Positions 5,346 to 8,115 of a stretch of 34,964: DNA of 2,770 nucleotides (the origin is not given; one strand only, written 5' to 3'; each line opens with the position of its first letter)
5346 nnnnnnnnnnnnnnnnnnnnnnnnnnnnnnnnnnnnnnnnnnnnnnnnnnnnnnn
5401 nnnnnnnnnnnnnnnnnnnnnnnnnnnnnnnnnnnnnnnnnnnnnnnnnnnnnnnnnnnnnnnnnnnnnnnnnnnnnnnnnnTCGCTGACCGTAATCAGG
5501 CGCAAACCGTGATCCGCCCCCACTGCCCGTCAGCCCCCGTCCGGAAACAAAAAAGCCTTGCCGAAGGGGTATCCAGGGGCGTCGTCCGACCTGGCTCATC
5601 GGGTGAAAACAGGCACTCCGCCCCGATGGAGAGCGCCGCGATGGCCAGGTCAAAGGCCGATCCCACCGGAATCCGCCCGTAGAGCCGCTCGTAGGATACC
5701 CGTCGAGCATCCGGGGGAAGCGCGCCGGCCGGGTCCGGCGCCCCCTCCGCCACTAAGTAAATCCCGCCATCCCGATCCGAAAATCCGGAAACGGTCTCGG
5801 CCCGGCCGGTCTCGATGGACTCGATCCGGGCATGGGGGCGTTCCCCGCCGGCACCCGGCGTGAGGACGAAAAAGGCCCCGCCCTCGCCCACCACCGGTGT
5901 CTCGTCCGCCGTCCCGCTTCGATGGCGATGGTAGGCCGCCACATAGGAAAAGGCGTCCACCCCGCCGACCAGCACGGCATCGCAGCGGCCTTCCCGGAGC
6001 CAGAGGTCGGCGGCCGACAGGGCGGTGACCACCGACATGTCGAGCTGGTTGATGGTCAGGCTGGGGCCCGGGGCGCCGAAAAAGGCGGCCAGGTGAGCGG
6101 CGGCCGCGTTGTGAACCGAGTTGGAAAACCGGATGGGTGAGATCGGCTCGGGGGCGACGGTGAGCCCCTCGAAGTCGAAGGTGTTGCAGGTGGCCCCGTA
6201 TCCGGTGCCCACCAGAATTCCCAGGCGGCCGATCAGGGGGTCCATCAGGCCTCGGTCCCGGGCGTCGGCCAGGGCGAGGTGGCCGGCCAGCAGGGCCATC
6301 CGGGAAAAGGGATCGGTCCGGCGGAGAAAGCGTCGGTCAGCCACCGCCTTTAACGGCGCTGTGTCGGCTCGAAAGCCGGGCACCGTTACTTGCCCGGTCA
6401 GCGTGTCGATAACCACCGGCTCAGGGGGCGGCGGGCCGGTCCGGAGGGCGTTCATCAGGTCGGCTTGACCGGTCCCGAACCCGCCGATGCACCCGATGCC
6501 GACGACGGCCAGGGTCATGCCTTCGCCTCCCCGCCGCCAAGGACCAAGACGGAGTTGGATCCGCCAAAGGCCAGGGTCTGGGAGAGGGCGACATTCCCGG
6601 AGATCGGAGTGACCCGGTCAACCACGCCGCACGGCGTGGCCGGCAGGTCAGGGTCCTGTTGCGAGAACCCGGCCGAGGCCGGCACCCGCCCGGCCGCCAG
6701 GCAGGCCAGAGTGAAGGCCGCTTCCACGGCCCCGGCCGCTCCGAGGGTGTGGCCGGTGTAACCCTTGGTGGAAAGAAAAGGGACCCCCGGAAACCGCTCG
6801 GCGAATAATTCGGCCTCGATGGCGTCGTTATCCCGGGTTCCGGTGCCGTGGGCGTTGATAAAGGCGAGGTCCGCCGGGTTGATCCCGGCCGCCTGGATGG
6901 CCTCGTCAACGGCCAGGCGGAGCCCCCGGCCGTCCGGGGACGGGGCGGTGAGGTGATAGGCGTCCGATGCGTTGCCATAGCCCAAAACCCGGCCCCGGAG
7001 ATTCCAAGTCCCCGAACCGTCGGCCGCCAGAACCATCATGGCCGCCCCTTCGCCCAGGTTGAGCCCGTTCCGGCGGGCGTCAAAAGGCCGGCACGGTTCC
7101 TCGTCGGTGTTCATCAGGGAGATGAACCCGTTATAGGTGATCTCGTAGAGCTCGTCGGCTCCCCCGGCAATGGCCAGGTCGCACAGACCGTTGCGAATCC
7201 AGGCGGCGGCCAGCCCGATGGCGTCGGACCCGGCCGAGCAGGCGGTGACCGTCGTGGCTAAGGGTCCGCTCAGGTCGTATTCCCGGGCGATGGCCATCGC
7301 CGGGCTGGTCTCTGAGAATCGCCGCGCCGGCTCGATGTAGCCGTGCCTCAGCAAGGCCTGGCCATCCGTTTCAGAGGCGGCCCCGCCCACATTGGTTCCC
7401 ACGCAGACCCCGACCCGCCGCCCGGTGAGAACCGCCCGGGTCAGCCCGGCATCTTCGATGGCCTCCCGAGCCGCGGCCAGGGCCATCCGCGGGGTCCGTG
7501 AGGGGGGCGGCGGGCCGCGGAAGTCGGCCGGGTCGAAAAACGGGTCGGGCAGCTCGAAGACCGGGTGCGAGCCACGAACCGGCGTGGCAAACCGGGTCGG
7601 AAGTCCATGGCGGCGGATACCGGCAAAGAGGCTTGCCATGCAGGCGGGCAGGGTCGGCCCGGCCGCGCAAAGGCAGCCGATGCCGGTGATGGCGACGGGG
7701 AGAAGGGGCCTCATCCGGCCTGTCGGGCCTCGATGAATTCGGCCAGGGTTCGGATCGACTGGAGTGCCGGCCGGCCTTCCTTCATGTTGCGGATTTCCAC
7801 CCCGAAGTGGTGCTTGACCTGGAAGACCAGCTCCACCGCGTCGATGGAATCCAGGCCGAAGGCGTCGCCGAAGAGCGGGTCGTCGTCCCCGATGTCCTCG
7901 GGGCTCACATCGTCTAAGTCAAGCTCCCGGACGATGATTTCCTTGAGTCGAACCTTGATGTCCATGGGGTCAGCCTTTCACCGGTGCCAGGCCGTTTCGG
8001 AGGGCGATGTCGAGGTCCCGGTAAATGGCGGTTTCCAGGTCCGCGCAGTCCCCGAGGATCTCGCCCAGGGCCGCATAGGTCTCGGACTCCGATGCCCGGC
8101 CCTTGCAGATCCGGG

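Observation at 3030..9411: Orphan rSAM / KAS III / KS-CLF / ACP / BtrH-like cluster wedged between defence modules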

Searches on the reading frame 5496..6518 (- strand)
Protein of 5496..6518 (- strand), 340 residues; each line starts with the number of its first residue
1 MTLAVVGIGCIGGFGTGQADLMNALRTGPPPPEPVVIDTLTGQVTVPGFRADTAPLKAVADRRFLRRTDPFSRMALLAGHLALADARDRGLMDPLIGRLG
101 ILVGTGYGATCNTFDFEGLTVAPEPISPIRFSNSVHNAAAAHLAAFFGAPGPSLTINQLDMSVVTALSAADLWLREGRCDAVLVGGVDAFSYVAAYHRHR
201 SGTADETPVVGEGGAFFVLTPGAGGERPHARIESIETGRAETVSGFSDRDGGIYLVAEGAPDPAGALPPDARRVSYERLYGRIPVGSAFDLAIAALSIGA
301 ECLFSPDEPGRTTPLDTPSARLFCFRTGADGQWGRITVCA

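Call 4: search_protein_families(library=pfam, proteins=[window:5496-6518:-], max_evalue=0.01)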
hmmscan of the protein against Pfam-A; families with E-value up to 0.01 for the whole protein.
window:5496-6518:- (340 aa): 4 families
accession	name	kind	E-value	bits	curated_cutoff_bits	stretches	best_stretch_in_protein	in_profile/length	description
PF00109.32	ketoacyl-synt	-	1.5e-14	54.7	20.8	1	4-190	5-204/252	Beta-ketoacyl synthase, N-terminal domain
PF13723.12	Ketoacyl-synt_2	-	7.6e-06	26.1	25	1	122-184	74-135/223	Beta-ketoacyl synthase, N-terminal domain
PF00108.29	Thiolase_N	-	0.001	18.9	26.4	1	138-198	63-123/260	Thiolase, N-terminal domain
PF08545.16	ACP_syn_III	-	0.0084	16.4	24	0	162-226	9-65/80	3-Oxoacyl-[acyl-carrier-protein (ACP)] synthase III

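Call 5: search_protein_families(library=ncbifam, proteins=[window:5496-6518:-], max_evalue=0.01)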
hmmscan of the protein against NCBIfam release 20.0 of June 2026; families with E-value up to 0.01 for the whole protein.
window:5496-6518:- (340 aa): 9 families
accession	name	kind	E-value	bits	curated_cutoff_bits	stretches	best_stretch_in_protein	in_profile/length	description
TIGR03150.1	fabF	equivalog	9.4e-12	44.3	493.75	1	4-190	4-191/407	beta-ketoacyl-ACP synthase II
NF005589.0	PRK07314.1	subfamily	2.9e-09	36.2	387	1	55-190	58-194/413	beta-ketoacyl-ACP synthase II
NF004970.0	PRK06333.1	subfamily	4.5e-08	32.3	525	1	59-189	70-202/424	beta-ketoacyl-ACP synthase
NF004798.0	PRK06147.1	equivalog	2.1e-06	27.2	342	1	141-240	113-220/349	3-oxoacyl-(acyl carrier protein) synthase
NF058659.1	cispenta_AmcG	equivalog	2.4e-06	27.3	80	1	99-185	53-139/157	cispentacin moiety biosynthesis protein AmcG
NF006618.0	PRK09185.1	subfamily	5.4e-06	25.7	407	1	130-192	129-193/394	beta-ketoacyl-ACP synthase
TIGR01930.1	AcCoA-C-Actrans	subfamily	0.0017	17.3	240.55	1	140-200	63-123/385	acetyl-CoA C-acyltransferase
NF005935.0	PRK07967.1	equivalog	0.002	17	630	1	5-195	6-197/406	beta-ketoacyl-ACP synthase I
NF045894.1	PKS_plus_SDR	equivalog_domain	0.0086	13.7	1740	0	123-192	136-205/1515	type I polyketide synthase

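Call 102: search_protein_families(library=padloc, proteins=[window:5496-6518:-], max_evalue=0.001)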
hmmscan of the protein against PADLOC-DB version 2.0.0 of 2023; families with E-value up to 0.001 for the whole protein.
window:5496-6518:- (340 aa): 0 families

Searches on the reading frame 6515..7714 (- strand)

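Call 4: search_protein_families(library=pfam, proteins=[window:6515-7714:-], max_evalue=0.01)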
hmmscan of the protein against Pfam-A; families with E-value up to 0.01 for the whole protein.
window:6515-7714:- (399 aa): 3 families
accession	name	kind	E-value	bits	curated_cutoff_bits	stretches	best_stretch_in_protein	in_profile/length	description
PF00109.32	ketoacyl-synt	-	8.2e-35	121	20.8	1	6-230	3-247/252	Beta-ketoacyl synthase, N-terminal domain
PF02801.28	Ketoacyl-synt_C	-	8.9e-24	84.2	20.8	1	242-350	3-118/119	Beta-ketoacyl synthase, C-terminal domain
PF00108.29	Thiolase_N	-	0.0062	16.4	26.4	0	136-192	60-118/260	Thiolase, N-terminal domain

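Call 5: search_protein_families(library=ncbifam, proteins=[window:6515-7714:-], max_evalue=0.01)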
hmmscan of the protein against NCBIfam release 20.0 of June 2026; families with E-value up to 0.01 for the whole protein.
window:6515-7714:- (399 aa): 24 families
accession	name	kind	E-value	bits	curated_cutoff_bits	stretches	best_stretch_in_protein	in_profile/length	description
NF006618.0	PRK09185.1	subfamily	1.8e-79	267.6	407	1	6-393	4-391/394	beta-ketoacyl-ACP synthase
TIGR03150.1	fabF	equivalog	3.9e-68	230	493.75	1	7-392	3-406/407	beta-ketoacyl-ACP synthase II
NF005589.0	PRK07314.1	subfamily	5.8e-66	223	387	1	59-392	62-409/413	beta-ketoacyl-ACP synthase II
NF058662.1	cispenta_AmcF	equivalog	2.2e-59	201.3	325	1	7-392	2-367/369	cispentacin biosynthesis acyltransferase subunit AmcF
NF004970.0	PRK06333.1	subfamily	5e-55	187.1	525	1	76-392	84-419/424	beta-ketoacyl-ACP synthase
NF006587.0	PRK09116.1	equivalog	5.3e-53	180.2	470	1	36-392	43-404/408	beta-ketoacyl-ACP synthase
NF004618.0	PRK05952.1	equivalog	9.8e-52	176.1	455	1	6-393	3-381/384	beta-ketoacyl-ACP synthase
NF006274.0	PRK08439.1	equivalog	1.1e-42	146.3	621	1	76-391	74-402/406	beta-ketoacyl-ACP synthase II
NF005916.1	PRK07910.1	equivalog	1.2e-42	146.3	560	1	76-393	85-416/418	KasA/KasB family beta-ketoacyl-ACP synthase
NF005076.0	PRK06501.1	equivalog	1.6e-42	145.9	629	1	139-393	155-421/425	beta-ketoacyl-ACP synthase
NF006434.0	PRK08722.1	equivalog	5.1e-37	127.7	759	1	78-391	78-410/414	beta-ketoacyl-ACP synthase II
NF005490.0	PRK07103.1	equivalog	1e-35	123.6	445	1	6-392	5-410/414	polyketide beta-ketoacyl:acyl carrier protein synthase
NF005935.0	PRK07967.1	equivalog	3.2e-32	111.9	630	1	78-392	75-401/406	beta-ketoacyl-ACP synthase I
NF045894.1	PKS_plus_SDR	equivalog_domain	5.9e-26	90.4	1740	1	76-346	92-372/1515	type I polyketide synthase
NF041183.1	Pks2_ls1_myc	equivalog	1.1e-23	82.2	2400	1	76-354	92-376/2086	sulfolipid-1 biosynthesis phthioceranic/hydroxyphthioceranic acid synthase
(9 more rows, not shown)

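Call 102: search_protein_families(library=padloc, proteins=[window:6515-7714:-], max_evalue=0.001)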
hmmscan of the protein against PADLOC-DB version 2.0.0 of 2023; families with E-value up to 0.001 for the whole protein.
window:6515-7714:- (399 aa): 0 families

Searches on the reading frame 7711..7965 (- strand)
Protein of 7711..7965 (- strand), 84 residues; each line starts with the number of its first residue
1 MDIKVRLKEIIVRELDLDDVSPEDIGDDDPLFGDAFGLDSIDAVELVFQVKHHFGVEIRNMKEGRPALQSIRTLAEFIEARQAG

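Call 4: search_protein_families(library=pfam, proteins=[window:7711-7965:-], max_evalue=0.01)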
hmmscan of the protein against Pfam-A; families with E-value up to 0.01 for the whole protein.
window:7711-7965:- (84 aa): 1 family
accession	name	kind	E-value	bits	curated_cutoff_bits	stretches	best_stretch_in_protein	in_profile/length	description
PF00550.31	PP-binding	-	2.4e-10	40.9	20.8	1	6-59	2-50/67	Phosphopantetheine attachment site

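Call 5: search_protein_families(library=ncbifam, proteins=[window:7711-7965:-], max_evalue=0.01)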
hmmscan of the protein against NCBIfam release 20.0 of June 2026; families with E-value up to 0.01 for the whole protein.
window:7711-7965:- (84 aa): 13 families
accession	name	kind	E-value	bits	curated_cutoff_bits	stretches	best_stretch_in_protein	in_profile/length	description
NF006617.0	PRK09184.1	subfamily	1.5e-18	66.6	70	1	5-82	16-94/96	phosphopantetheine-binding protein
NF058660.1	cispen_ACP_AmcB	equivalog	3.2e-11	43.3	80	1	3-82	2-79/80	cispentacin biosynthesis acyl carrier protein AmcB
NF002151.0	PRK00982.1-5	equivalog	6.4e-09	35.8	92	1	2-81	3-76/78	acyl carrier protein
NF005480.0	PRK07081.1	equivalog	1.1e-07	31.7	72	1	6-80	4-75/83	acyl carrier protein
NF002149.0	PRK00982.1-3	equivalog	1.5e-07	31.3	106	1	2-61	3-58/78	acyl carrier protein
NF002148.0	PRK00982.1-2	subfamily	1.5e-07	31.1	71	1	2-81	4-77/79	acyl carrier protein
TIGR00517.1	acyl_carrier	equivalog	3.5e-07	30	70.45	1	3-81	4-76/77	acyl carrier protein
NF003757.0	PRK05350.1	equivalog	4.6e-07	29.9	65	1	6-80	10-75/83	acyl carrier protein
NF052616.1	ACP_for_OlsHI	equivalog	8.5e-07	29.2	130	1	2-82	3-81/83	ornithine lipid biosynthesis acyl carrier protein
NF002150.0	PRK00982.1-4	subfamily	1.7e-06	28.1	66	1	5-82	8-79/80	acyl carrier protein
NF002147.0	PRK00982.1-1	equivalog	0.00083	19.1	84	1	19-82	21-81/83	acyl carrier protein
TIGR04069.1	ocin_ACP_rel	hypoth_equivalog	0.0031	18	70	1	3-60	2-59/77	peptide maturation system acyl carrier-related protein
NF009104.0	PRK12449.1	equivalog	0.0088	16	70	1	33-81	32-78/80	acyl carrier protein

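Call 102: search_protein_families(library=padloc, proteins=[window:7711-7965:-], max_evalue=0.001)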
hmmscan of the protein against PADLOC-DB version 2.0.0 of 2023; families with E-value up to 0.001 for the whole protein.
window:7711-7965:- (84 aa): 0 families
